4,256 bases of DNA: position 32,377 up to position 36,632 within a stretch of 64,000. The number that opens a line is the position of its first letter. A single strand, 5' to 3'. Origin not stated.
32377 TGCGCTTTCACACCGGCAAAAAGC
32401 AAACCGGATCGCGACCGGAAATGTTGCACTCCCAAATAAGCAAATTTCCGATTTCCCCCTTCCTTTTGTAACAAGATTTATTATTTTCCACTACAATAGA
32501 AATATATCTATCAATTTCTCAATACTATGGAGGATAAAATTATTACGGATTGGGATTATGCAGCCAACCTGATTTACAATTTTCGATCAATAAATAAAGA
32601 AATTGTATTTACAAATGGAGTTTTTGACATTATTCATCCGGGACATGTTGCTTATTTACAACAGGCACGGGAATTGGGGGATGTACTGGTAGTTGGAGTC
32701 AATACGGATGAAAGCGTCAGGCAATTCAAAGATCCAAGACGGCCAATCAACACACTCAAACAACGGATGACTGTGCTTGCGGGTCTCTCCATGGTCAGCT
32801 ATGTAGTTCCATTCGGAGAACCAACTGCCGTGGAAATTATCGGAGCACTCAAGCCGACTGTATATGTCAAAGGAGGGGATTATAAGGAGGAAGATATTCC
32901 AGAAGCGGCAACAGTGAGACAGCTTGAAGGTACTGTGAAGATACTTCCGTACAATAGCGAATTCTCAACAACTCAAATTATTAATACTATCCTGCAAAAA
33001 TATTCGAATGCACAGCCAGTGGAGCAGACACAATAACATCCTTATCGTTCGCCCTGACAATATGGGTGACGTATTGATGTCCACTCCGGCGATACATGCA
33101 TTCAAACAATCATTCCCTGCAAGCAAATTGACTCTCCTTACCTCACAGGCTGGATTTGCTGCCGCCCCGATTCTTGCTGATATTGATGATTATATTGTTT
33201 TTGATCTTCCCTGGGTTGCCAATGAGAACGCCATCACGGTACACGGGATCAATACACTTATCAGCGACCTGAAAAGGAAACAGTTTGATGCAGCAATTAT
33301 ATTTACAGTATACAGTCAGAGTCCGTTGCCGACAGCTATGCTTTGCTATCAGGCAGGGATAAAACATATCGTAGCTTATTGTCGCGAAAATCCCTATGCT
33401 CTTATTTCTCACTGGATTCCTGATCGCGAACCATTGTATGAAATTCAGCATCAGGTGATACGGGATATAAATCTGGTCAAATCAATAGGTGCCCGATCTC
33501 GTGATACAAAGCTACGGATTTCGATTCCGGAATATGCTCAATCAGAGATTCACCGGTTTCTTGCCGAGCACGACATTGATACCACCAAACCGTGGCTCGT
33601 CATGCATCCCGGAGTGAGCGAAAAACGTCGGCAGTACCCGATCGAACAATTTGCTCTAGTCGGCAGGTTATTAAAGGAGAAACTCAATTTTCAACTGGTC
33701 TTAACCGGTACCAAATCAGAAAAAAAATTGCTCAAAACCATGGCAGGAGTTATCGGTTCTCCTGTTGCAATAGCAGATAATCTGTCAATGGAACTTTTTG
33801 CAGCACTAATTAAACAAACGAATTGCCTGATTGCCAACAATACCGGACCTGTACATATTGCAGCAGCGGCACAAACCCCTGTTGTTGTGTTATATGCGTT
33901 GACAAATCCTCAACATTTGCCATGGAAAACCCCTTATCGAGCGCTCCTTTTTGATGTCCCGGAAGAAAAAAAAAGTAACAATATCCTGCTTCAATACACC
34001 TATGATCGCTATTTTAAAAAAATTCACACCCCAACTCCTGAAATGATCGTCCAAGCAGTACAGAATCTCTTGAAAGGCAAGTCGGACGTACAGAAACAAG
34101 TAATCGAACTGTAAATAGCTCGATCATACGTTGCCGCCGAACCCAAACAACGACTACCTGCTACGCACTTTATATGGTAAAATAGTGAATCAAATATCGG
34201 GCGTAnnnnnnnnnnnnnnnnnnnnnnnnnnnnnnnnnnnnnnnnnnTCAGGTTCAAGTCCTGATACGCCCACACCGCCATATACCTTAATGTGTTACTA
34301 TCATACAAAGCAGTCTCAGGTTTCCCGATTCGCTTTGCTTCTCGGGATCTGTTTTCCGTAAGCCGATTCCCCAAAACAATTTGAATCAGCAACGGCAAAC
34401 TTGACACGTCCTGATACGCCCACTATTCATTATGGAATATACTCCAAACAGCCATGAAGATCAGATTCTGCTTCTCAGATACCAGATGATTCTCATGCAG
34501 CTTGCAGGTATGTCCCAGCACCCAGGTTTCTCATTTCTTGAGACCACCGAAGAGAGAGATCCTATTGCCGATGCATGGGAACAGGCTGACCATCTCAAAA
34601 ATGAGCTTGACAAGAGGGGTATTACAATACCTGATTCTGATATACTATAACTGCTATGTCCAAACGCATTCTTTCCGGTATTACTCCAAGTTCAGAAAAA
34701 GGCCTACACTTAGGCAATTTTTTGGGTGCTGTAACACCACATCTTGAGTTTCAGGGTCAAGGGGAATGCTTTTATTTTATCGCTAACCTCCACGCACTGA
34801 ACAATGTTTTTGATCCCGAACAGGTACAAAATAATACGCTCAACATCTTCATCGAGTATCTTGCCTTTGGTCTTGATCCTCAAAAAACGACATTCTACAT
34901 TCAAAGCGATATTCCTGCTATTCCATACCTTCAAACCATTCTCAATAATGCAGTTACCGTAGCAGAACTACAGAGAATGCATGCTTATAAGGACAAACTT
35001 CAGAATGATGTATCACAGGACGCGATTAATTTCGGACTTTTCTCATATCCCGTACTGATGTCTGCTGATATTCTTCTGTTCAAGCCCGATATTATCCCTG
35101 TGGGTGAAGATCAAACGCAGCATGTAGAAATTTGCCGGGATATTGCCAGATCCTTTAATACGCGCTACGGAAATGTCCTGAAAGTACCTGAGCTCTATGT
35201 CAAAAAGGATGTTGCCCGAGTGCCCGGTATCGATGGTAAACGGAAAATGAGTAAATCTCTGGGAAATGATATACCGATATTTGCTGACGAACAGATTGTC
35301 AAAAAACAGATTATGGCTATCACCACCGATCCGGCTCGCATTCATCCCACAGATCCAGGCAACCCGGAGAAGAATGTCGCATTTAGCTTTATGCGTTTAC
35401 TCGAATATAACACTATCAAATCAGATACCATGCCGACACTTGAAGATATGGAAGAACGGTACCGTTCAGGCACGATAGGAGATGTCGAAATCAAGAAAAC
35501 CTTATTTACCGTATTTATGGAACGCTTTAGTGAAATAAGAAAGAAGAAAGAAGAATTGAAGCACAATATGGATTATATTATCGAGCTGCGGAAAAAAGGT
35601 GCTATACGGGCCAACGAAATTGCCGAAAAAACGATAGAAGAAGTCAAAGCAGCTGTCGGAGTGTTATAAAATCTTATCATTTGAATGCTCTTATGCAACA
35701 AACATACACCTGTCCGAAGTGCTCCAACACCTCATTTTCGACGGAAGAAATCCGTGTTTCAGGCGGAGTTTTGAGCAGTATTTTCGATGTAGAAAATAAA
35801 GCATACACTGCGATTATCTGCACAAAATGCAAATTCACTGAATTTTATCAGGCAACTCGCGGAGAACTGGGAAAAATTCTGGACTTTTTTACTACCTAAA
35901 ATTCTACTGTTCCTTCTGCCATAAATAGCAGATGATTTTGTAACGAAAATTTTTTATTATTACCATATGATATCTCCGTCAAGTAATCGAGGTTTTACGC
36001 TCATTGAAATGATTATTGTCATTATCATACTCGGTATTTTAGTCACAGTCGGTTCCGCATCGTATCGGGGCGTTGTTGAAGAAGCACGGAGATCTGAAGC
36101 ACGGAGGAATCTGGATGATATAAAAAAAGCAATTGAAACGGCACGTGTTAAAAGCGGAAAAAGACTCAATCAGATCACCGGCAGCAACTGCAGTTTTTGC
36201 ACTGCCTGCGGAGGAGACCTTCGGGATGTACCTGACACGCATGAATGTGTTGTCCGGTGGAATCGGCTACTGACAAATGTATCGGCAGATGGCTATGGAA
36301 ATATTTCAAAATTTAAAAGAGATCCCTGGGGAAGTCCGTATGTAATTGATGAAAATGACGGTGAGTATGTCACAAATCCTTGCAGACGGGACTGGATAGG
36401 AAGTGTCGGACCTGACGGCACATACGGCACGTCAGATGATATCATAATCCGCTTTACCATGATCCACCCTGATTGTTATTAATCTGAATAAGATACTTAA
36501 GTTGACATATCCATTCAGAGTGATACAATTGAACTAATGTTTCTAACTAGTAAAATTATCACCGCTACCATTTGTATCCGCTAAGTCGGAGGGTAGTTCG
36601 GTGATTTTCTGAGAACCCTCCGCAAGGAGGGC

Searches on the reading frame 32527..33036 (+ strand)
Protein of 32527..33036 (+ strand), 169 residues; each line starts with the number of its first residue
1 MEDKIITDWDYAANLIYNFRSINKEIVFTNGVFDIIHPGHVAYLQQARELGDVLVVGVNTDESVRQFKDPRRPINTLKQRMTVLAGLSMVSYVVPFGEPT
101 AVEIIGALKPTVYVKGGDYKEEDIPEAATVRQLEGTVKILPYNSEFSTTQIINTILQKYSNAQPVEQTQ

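Call 3: search_protein_families(library=pfam, proteins=[window:32527-33036:+], max_evalue=0.01)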
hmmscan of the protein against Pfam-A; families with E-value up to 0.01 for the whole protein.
window:32527-33036:+ (169 aa): 2 families
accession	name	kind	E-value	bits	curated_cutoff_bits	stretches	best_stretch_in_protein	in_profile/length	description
PF01467.32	CTP_transf_like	-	1.3e-18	68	21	1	28-153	1-132/133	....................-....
PF06574.18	FAD_syn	-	0.0013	19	27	1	22-95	4-84/158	FAD synthetase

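Call 4: search_protein_families(library=ncbifam, proteins=[window:32527-33036:+], max_evalue=0.01)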
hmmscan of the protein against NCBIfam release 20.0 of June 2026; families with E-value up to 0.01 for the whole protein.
window:32527-33036:+ (169 aa): 12 families
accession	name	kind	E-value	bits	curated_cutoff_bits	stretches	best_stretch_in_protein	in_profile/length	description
TIGR02199.1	rfaE_dom_II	equivalog_domain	5.1e-55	185.3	181.5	1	18-156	5-143/144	D-glycero-beta-D-manno-heptose 1-phosphate adenylyltransferase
NF008454.0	PRK11316.1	equivalog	2.4e-51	174.8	521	1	13-157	329-473/475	bifunctional D-glycero-beta-D-manno-heptose-7-phosphate kinase/D-glycero-beta-D-manno-heptose 1-phosphate adenylyltransferase HldE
TIGR00125.1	cyt_tran_rel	domain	2.2e-15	56.6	27.7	1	26-87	1-59/65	adenylyltransferase/cytidyltransferase family protein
TIGR01518.1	g3p_cytidyltrns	equivalog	2.6e-11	43.7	165.4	1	27-152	1-122/125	glycerol-3-phosphate cytidylyltransferase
NF001985.0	PRK00777.1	subfamily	1.7e-09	37.9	104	1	27-85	7-63/157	pantetheine-phosphate adenylyltransferase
NF002250.0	PRK01170.1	subfamily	1.7e-06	27.8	489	1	26-81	2-55/322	bifunctional pantetheine-phosphate adenylyltransferase/NTP phosphatase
NF041124.1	CoaD_Thcocales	equivalog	2.8e-05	24.1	290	1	27-68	7-48/156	phosphopantetheine adenylyltransferase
TIGR01510.1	coaD_prev_kdtB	equivalog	0.00044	20.3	103.3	1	30-89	5-64/155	pantetheine-phosphate adenylyltransferase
NF005518.0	PRK07143.1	equivalog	0.0015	18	232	1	16-89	4-81/281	hypothetical protein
NF004158.0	PRK05627.1-1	equivalog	0.0029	17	396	0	23-58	15-52/304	bifunctional riboflavin kinase/FAD synthetase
NF045965.1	RibF_rel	equivalog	0.0056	16.2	200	1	17-86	3-80/279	FAD synthase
NF004162.0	PRK05627.1-5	equivalog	0.0095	15.4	241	0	23-89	12-80/304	bifunctional riboflavin kinase/FAD synthetase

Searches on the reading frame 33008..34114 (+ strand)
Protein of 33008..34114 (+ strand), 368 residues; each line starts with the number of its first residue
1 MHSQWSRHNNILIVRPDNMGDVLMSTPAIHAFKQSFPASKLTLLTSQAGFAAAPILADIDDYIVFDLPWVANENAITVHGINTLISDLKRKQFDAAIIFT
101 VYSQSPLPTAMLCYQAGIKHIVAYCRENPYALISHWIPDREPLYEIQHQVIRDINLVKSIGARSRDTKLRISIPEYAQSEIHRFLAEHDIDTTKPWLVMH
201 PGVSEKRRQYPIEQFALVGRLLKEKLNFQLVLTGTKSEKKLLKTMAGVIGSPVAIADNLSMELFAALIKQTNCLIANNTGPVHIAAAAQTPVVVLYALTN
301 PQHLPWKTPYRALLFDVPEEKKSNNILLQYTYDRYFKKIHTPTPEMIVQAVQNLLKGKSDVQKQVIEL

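Call 3: search_protein_families(library=pfam, proteins=[window:33008-34114:+], max_evalue=0.01)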
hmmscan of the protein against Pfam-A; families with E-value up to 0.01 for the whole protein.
window:33008-34114:+ (368 aa): 2 families
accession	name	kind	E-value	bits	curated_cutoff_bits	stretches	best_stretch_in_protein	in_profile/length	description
PF01075.23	Glyco_transf_9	-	1.4e-23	83.9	22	1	84-311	4-221/247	Glycosyltransferase family 9 (heptosyltransferase)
PF02350.25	Epimerase_2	-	0.0035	16.7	30.6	0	196-295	185-284/347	UDP-N-acetylglucosamine 2-epimerase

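Call 4: search_protein_families(library=ncbifam, proteins=[window:33008-34114:+], max_evalue=0.01)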
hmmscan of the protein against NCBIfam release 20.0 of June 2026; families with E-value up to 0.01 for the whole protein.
window:33008-34114:+ (368 aa): 7 families
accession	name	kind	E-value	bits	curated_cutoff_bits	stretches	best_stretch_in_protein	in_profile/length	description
TIGR02195.1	heptsyl_trn_II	equivalog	1.8e-25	89.8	134.6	1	10-355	1-338/339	lipopolysaccharide heptosyltransferase II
TIGR02193.1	heptsyl_trn_I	equivalog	6.7e-22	78.1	185.3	1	10-354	1-319/320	lipopolysaccharide heptosyltransferase I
TIGR02201.1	heptsyl_trn_III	equivalog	4e-19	68.9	170.2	1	11-355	2-343/344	putative lipopolysaccharide heptosyltransferase III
NF007742.0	PRK10422.1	equivalog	3e-18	65.7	467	1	8-357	5-345/352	lipopolysaccharide core heptosyltransferase RfaQ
NF008162.0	PRK10916.1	equivalog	3e-12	46.4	569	1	10-305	2-296/348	ADP-heptose--LPS heptosyltransferase RfaF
NF008204.0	PRK10964.1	equivalog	1.3e-10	41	437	1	10-302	2-285/322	lipopolysaccharide heptosyltransferase RfaC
TIGR04372.1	glycosyl_04372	domain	2.3e-07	30.5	45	1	201-339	19-154/207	TIGR04372 family glycosyltransferase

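Call 14: search_solved_structures(query=window:33008-34114:+, max_evalue=1, show_alignments=0)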
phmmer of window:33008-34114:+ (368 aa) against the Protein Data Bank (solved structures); distinct sequences matched with E-value up to 1: 6.
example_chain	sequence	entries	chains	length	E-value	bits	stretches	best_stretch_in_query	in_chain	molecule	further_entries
3tov_A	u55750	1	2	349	1.1e-14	57.8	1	11-355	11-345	Glycosyl transferase family 9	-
1psw_A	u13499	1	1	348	7.7e-09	38.6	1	11-306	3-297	ADP-HEPTOSE LPS HEPTOSYLTRANSFERASE II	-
2gt1_A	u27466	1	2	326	1.3e-06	31.2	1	11-302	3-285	Lipopolysaccharide heptosyltransferase-1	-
6dfe_A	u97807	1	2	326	1.3e-06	31.2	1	11-302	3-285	ADP-heptose--LPS heptosyltransferase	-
2h1f_A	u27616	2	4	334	1.4e-06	31.1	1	11-302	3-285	Lipopolysaccharide heptosyltransferase-1 | Lipopolysaccharide heptosyltransferase 1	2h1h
9grx_1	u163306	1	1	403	0.74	12.3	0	238-297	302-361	Photosynthetic NDH subunit of subcomplex B 1, chloroplastic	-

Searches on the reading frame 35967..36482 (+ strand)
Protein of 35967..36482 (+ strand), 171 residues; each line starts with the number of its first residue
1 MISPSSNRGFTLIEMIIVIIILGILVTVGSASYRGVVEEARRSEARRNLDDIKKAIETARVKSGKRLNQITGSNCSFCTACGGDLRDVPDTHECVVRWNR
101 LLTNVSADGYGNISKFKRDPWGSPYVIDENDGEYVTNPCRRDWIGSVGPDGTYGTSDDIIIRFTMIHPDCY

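Call 26: search_protein_families(library=pfam, proteins=[window:35967-36482:+], max_evalue=0.0001)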
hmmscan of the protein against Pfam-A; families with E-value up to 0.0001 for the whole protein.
window:35967-36482:+ (171 aa): 1 family
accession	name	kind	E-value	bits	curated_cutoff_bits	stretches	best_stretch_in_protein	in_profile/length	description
PF07963.17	N_methyl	-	9.6e-09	34.9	21.2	1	6-28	3-25/27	Prokaryotic N-terminal methylation motif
